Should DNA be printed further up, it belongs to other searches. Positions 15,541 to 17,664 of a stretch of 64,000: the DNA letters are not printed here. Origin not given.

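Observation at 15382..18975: Mobile-element-borne minimal type V-like CRISPR locus: 607-aa TnpB-like RuvC nuclease plus array, no adaptation genes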

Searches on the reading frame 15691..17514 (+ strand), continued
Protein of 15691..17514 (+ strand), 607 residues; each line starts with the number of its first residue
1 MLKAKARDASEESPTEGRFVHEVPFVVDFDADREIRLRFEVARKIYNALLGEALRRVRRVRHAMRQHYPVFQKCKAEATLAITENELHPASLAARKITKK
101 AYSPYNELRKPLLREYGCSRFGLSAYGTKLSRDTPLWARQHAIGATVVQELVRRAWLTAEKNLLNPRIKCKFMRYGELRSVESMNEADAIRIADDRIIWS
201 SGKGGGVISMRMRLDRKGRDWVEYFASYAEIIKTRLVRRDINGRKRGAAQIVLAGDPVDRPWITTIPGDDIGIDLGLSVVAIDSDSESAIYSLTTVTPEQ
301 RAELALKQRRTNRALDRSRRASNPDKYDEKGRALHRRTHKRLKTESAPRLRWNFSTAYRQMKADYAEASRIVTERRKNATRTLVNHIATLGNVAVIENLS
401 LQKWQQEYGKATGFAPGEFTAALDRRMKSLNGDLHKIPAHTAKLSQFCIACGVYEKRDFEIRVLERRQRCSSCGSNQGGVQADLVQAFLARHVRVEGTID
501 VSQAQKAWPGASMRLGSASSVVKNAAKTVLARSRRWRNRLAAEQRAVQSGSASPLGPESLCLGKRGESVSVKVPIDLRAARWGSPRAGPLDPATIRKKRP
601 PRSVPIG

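Call 31: fold_search(model_id=the predicted structure, library=pdb)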
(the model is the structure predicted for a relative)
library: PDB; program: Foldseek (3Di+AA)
matches with E <= 10: 364; with E <= 0.001: 44
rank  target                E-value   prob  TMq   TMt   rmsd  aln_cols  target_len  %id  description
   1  8hr5_A                3.7e-13  1.00  0.47  0.59   9.9       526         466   13  Cryo-EM structure of the CnCas12f1-sgRNA-DNA complex (released 2023-09-06)
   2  8hio_A                1.3e-12  1.00  0.48  0.51  10.4       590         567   14  Cryo-EM structure of the Cas12m2-crRNA binary complex (released 2023-04-12)
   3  8j3r_A                1.4e-12  1.00  0.46  0.63   8.6       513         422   13  Cryo-EM structure of the AsCas12f-HKRA-sgRNAS3-5v7-target DNA (released 2023-09-27)
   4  8j12_A                2.0e-12  1.00  0.44  0.60   9.3       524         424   12  Cryo-EM structure of the AsCas12f-sgRNA-target DNA ternary complex (released 2023-09-27)
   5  8hhl_A                2.4e-12  1.00  0.45  0.46  10.9       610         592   13  Cryo-EM structure of the Cas12m2-crRNA-target DNA full R-loop complex (released 2023-04-12)
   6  7wju_A                1.2e-11  1.00  0.44  0.62  10.1       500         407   11  Cryo-EM structure of the AsCas12f1-sgRNAv1-dsDNA ternary complex (released 2023-01-18)
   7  8dzj_A                1.3e-11  1.00  0.46  0.63   8.1       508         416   11  Cryo-EM structure of Acidibacillus sulfuroxidans Cas12f in complex with sgRNA and target DNA (released 2023-07-12)
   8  8j3r_B                1.4e-11  1.00  0.26  0.37  21.9       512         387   12  Cryo-EM structure of the AsCas12f-HKRA-sgRNAS3-5v7-target DNA (released 2023-09-27)
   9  8j1j_A                1.8e-11  1.00  0.48  0.65   7.7       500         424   12  Cryo-EM structure of the AsCas12f-YHAM-sgRNAS3-5v7-target DNA (released 2023-09-27)
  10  9nzo_A                2.6e-11  1.00  0.45  0.59   7.8       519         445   12  Structure of Al3Cas12f State I (released 2026-04-08)
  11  8pm4_A                4.0e-11  1.00  0.46  0.47  10.4       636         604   13  Cryo-EM structure of the Cas12m-crRNA-target DNA complex (released 2024-02-07)
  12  9nzr_B                4.0e-11  1.00  0.24  0.30  24.1       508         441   12  Structure of Al3Cas12f State II (released 2026-04-08)
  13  9i8y_A                5.7e-11  1.00  0.46  0.64   8.5       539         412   13  SpCas12Cas12f1 in complex with sgRNA and cognate DNA (released 2025-07-23)
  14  8j12_B                7.8e-11  1.00  0.24  0.35  22.3       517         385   12  Cryo-EM structure of the AsCas12f-sgRNA-target DNA ternary complex (released 2023-09-27)
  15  9nzr_A                8.2e-11  1.00  0.48  0.61   7.5       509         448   13  Structure of Al3Cas12f State II (released 2026-04-08)
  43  9j09_A                5.3e-04  1.00  0.19  0.39  12.0       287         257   12  Cryo-EM structure of the RdCas12n-sgRNA-DNA complex (released 2025-06-04)
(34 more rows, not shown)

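Call 33: find_related_loci(query=A1, collection=viral_contigs, flank=6000)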
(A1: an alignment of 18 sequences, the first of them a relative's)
Query A1 (607 aa) in viral_contigs; peptide patterns used: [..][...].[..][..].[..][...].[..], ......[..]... (x = any residue, [..] = any of these).
129 stretches matched a pattern; 111 encode a relative of the query (tblastn E <= 1e-3); the best 80 are kept; 80 distinct loci.
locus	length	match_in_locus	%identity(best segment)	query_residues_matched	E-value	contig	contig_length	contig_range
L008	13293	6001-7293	30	19-511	2e-48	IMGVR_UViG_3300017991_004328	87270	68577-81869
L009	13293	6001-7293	30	19-511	2e-48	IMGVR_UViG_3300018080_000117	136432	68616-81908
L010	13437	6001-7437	28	19-525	9e-46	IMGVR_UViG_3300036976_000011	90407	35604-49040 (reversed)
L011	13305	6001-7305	29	18-509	7e-46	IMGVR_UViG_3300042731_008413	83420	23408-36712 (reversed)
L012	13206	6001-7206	27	38-494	2e-39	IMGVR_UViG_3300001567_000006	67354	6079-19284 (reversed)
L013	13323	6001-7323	27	19-508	4e-38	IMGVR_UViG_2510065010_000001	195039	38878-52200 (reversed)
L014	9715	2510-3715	26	38-494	6e-38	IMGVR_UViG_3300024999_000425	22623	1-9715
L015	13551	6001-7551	27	19-564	3e-36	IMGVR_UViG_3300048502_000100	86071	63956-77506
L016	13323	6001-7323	26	19-508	1e-34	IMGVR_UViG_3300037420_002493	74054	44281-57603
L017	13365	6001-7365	28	19-520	4e-34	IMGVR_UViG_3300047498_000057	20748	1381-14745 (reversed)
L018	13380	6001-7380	25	19-510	7e-34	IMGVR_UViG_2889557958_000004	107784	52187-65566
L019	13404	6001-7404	27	9-558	2e-33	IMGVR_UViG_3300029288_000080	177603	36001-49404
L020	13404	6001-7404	27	9-558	2e-33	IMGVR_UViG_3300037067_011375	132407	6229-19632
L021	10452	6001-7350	26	11-493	8e-32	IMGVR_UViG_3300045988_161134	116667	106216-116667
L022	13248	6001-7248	25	38-494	3e-31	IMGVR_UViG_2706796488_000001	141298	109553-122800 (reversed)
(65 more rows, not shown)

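Call 34: find_related_loci(query=A1, collection=genome_contigs, flank=6000)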
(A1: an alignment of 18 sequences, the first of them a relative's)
Query A1 (607 aa) in genome_contigs; peptide patterns used: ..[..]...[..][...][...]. (x = any residue, [..] = any of these).
155 stretches matched a pattern; 104 encode a relative of the query (tblastn E <= 1e-3); the best 80 are kept; 79 distinct loci.
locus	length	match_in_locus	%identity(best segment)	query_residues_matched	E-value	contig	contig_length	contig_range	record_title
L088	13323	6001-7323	32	19-518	2e-51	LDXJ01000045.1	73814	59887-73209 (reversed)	Peptococcaceae bacterium CEB3 CEB3_contig000045, whole genome shotgun sequence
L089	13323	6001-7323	32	19-518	3e-50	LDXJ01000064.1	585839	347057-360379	Peptococcaceae bacterium CEB3 CEB3_contig000064, whole genome shotgun sequence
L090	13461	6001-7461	31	19-576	6e-50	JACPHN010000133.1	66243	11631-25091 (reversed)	MAG: Candidatus Schekmanbacteria bacterium isolate NC_groundwater_415_Ag_B-0.1um_66_15 GD18-4_B1_scaffold_839166, whole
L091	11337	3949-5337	30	11-523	2e-49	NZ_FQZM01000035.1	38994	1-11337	Desulfofundulus thermosubterraneus DSM 16057, whole genome shotgun sequence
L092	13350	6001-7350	30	19-523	1e-48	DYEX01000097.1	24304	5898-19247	MAG TPA_asm: Desulfovirgula sp. isolate Tomsk_3_55_126 Tomsk_k141_32630, whole genome shotgun sequence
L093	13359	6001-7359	30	1-518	4e-48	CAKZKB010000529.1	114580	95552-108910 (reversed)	MAG TPA_asm: uncultured cyanobacterium isolate SRR4030105_bin.30_CONCOCT_v1.1_MAG genome assembly, contig: ERZ781359.23,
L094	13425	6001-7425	31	12-533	5e-48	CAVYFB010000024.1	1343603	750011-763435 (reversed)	MAG: uncultured Chloroflexia bacterium isolate MFD00991.bin.2.51 genome assembly, contig: contig_9164, whole genome shot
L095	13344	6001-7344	28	19-527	2e-47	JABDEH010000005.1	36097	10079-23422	MAG: Chlamydiae bacterium isolate BWMinHeated_Nextera37_MAG2 3300020917.a:Ga0207105_1025, whole genome shotgun sequence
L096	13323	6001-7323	31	19-518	3e-47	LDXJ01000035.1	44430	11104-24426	Peptococcaceae bacterium CEB3 CEB3_contig000035, whole genome shotgun sequence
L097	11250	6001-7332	30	19-518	6e-47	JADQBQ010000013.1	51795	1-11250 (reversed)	MAG: Clostridiales bacterium isolate Soudan_19 NODE_303_length_51795_cov_489.113027, whole genome shotgun sequence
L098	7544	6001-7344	30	11-510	9e-47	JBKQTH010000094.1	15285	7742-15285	MAG: Ktedonobacterales bacterium isolate MHr2D2E2F__bin_10 MHr2D2E2F_000000060131, whole genome shotgun sequence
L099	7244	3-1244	29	40-509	1e-46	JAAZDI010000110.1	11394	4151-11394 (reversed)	MAG: Syntrophomonadaceae bacterium isolate AS09scLD_122 122152_AS09, whole genome shotgun sequence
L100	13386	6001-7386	29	10-525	2e-46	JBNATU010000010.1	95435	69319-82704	MAG: Moorellaceae bacterium isolate Kamch4342-3A-MB-01 bin2.fa-10, whole genome shotgun sequence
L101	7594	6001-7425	30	10-534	4e-46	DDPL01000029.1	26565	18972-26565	MAG TPA_asm: Legionellales bacterium UBA2469 UBA2469_contig_8856, whole genome shotgun sequence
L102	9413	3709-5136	31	13-533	5e-46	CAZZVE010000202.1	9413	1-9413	MAG: uncultured Ktedonobacterales bacterium isolate Brown_J.bin.2 genome assembly, contig: NODE_3049_length_9413_cov_8.9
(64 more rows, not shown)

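Call 37: find_related_loci(query=P0001, collection=metagenome_contigs, flank=8000)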
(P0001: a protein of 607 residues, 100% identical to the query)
Query P0001 (607 aa) in metagenome_contigs; peptide patterns used: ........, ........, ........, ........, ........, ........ (x = any residue, [..] = any of these).
342 stretches matched a pattern, but none encodes a relative of the query by tblastn (E <= 1e-3).

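Call 39: find_related_loci(query=A2, collection=metagenome_contigs, flank=8000)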
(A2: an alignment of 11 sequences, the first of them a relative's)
Query A2 (607 aa) in metagenome_contigs; peptide patterns used: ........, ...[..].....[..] (x = any residue, [..] = any of these).
600 stretches matched a pattern (row limit reached: there are more); 315 encode a relative of the query (tblastn E <= 1e-3); the best 80 are kept; 80 distinct loci.
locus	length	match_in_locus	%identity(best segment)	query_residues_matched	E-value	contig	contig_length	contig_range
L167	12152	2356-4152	52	2-600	0e+0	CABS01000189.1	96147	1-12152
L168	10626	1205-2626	33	12-527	2e-56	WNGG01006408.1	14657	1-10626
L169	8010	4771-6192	33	12-527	6e-56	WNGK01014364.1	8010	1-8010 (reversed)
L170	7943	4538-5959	33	12-527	2e-55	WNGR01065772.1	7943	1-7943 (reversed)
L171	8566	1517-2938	33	12-527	8e-56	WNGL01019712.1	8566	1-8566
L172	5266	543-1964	32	12-527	1e-55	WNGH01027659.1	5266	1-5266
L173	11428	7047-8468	32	12-527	1e-55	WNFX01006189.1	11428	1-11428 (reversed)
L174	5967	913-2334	32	12-527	1e-55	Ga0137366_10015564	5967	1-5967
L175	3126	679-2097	33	13-526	7e-56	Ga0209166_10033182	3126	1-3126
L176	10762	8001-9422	32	12-527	4e-55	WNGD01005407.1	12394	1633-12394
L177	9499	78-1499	32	12-527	1e-53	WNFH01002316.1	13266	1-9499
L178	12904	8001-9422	33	12-527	3e-53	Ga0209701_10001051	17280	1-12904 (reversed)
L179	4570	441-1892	31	1-526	1e-52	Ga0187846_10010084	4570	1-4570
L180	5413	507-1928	32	12-527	9e-53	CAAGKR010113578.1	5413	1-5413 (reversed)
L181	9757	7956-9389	32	19-533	2e-52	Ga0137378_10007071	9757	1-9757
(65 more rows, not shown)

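Call 40: find_encoding_contigs(protein=P0002, flank=10000, max_places=1)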
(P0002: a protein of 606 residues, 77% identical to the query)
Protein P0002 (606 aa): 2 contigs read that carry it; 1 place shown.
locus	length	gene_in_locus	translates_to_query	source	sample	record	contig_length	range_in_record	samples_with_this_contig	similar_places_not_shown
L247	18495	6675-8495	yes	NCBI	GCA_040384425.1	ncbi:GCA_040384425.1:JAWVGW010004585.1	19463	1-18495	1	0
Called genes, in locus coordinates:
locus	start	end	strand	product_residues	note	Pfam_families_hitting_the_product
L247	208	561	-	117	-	-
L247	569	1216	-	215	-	PF18896:SLT_3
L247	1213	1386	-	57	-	-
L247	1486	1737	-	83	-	-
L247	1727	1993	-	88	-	-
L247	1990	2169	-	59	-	-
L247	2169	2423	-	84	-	-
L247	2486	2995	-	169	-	-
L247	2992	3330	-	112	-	-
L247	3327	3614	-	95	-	-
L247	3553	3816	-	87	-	-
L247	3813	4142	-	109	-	PF24875:DUF7736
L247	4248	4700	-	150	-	-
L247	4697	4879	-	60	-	-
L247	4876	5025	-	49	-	-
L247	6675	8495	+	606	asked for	-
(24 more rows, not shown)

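Call 41: find_encoding_contigs(protein=P0003, flank=10000, max_places=1)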
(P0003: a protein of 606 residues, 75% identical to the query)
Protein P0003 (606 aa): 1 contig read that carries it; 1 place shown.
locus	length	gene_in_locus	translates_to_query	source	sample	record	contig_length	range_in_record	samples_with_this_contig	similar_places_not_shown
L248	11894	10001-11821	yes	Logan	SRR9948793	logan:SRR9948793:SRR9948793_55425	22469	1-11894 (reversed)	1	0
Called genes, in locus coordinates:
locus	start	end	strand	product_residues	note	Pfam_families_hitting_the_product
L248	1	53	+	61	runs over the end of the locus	-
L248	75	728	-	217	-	-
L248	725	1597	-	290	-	PF10543:ORF6N, PF03374:ANT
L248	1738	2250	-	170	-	-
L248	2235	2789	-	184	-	-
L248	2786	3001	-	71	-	-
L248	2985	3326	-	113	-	-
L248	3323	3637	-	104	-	-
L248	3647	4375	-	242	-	PF18896:SLT_3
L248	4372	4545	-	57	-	-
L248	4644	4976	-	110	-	PF18847:LPD29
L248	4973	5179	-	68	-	-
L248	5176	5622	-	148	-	-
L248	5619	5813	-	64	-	-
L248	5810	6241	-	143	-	-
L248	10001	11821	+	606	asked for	-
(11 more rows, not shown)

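Call 42: find_encoding_contigs(protein=P0006, flank=10000, max_places=2)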
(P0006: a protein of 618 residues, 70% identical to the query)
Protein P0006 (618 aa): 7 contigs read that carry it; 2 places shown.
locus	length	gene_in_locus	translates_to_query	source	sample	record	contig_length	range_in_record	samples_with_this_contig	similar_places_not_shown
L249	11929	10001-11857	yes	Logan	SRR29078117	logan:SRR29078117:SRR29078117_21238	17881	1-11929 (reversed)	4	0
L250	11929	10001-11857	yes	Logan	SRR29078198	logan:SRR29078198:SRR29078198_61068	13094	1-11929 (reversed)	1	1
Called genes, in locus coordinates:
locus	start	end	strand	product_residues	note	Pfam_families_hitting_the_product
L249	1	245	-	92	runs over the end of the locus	-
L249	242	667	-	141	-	-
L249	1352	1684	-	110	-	PF24623:Phage_zn_bind_8 (weak)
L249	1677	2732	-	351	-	-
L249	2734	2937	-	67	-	-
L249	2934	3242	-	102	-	-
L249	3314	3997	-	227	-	PF18896:SLT_3 (weak)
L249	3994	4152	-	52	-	-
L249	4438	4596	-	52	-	-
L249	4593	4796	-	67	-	-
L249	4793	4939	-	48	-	-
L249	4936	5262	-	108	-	-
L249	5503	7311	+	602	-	PF13479:AAA_24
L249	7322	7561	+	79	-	-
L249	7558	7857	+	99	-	-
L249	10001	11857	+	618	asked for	-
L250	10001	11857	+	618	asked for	-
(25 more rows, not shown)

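Call 43: find_encoding_contigs(protein=P0012, flank=10000, max_places=2)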
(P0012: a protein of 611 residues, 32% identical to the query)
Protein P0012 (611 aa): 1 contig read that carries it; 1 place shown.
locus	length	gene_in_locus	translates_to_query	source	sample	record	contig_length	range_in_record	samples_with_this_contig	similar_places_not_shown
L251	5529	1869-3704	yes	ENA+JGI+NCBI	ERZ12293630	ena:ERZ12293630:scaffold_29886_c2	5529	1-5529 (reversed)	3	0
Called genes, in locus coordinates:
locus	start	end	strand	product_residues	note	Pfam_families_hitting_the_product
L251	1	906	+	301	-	?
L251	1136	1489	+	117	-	-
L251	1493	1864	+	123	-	-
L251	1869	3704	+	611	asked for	-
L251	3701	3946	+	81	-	-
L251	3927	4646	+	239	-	-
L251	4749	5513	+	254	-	-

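Call 49: find_encoding_contigs(protein=P0005, flank=5000, max_places=1)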
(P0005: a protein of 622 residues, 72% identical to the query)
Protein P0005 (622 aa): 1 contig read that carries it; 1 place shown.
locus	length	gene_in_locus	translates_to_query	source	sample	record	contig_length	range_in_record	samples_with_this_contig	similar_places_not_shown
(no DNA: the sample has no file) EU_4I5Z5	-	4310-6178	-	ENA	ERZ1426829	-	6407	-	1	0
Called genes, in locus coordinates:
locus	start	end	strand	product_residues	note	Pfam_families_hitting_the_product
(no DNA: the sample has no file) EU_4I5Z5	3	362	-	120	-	?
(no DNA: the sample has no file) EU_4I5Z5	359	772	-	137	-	-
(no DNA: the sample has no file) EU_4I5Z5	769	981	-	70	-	-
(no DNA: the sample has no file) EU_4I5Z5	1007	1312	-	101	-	-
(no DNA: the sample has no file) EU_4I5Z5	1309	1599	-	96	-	-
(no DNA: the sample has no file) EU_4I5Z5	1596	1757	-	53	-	-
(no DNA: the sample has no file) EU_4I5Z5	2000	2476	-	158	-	-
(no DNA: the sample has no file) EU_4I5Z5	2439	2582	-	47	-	-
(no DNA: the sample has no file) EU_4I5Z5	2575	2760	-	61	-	-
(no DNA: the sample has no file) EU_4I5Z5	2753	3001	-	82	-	-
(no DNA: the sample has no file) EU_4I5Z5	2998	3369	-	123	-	-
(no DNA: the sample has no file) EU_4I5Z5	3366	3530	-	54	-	-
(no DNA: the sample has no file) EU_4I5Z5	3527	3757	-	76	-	-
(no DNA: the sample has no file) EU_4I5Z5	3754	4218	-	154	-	-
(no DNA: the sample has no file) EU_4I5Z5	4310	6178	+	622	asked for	-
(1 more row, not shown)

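Call 50: find_encoding_contigs(protein=P0008, flank=5000, max_places=1)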
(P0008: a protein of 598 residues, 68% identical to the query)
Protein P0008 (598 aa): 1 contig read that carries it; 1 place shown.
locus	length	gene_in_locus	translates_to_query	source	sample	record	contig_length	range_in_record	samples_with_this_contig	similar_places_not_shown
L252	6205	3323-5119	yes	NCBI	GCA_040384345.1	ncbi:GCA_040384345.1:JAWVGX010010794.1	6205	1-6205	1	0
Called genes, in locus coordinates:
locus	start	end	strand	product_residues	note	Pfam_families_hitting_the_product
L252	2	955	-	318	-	?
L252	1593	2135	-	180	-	-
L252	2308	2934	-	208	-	-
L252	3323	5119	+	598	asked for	-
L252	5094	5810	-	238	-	-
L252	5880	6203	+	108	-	?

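Call 51: find_encoding_contigs(protein=P0010, flank=5000, max_places=1)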
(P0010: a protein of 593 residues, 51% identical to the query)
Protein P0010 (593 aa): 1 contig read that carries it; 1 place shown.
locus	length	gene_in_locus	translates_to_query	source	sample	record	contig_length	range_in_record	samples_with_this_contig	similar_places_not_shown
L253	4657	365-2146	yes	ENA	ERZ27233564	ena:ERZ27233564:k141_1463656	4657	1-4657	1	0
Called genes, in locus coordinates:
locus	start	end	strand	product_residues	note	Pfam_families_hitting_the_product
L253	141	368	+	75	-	-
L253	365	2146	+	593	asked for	-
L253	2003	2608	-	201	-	-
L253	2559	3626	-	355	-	PF00589:Phage_integrase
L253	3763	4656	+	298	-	?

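Call 53: find_encoding_contigs(protein=P0004, flank=5000, max_places=1)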
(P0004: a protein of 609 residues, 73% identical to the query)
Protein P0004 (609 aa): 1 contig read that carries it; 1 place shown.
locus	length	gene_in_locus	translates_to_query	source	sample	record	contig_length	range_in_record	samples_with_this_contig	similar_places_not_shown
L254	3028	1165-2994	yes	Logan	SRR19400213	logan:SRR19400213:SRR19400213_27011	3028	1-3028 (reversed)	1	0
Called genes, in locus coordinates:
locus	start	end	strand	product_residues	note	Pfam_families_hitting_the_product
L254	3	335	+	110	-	?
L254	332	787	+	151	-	-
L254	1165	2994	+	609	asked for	PF01385:OrfB_IS605 (faint)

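Call 70: search_protein_families(library=phrogs, proteins=[window:15691-17514:+], max_evalue=0.001)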
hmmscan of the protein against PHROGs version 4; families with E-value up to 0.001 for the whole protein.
window:15691-17514:+ (607 aa): 2 families
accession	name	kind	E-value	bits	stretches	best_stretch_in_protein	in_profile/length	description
phrog_506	-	integration and excision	9.5e-16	58.9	1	36-476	25-349/403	transposase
phrog_12300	-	integration and excision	4.2e-05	23.9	1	336-477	90-227/286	transposase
